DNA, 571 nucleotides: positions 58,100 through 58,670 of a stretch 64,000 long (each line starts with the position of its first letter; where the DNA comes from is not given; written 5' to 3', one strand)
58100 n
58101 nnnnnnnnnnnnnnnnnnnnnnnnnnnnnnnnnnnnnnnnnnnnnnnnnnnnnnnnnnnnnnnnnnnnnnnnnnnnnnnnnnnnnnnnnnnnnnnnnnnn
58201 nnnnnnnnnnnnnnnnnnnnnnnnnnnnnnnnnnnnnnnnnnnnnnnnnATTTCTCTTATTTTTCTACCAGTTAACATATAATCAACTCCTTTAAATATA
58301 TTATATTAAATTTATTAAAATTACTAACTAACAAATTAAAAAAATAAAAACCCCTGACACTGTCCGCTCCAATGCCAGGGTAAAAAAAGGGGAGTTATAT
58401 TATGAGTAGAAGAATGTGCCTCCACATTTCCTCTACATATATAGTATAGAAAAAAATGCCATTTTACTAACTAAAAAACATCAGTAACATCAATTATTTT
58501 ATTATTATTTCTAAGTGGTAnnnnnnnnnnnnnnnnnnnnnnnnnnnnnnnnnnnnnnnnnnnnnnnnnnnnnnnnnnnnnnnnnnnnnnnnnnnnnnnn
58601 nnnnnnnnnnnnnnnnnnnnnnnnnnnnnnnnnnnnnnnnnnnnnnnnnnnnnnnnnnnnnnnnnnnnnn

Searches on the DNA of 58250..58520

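Call 62: search_rna_families(source=window, start=58250, end=58520, threshold=evalue, max_evalue=10)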
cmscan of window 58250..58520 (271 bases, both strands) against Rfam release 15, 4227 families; matches with E-value up to 10: 8.
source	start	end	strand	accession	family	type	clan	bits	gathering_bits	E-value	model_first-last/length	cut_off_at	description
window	58405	58458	+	RF01078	PK-PYVV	Cis-reg;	-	19.9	65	0.21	1-58/58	no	3'-terminal pseudoknot in PYVV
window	58342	58498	-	RF01743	leu-phe_leader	Cis-reg; leader;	-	16.5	70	2.3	1-162/162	no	leu/phe leader RNA from Lactococcus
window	58262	58315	-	RF02443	SpR08_sRNA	Gene; sRNA;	-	15.5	80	4.5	1-73/73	no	Streptococcus sRNA SpR08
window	58339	58384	+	RF02416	TCV_H4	Cis-reg;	-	15.1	50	4.8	1-51/51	no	Turnip crinkle virus 3'UTR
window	58329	58445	-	RF02621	BSnc120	Gene; sRNA;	-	13.6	114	4.1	1-88/88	no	Brucella sRNA 120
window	58303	58422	+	RF02546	LSU_trypano_mito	Gene; rRNA;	CL00112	12.3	60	1.6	189-561/561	no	Trypanosomatid mitochondrial large subunit ribosomal RNA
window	58344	58424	-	RF02399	NsiR1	Gene; sRNA;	-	11.6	39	9.8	1-60/60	no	Nitrogen stress-induced RNA 1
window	58382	58490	-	RF02189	ST7-OT4_3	Gene; lncRNA;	-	8.4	50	7.6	201-302/302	no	ST7 overlapping transcript 4 conserved region 3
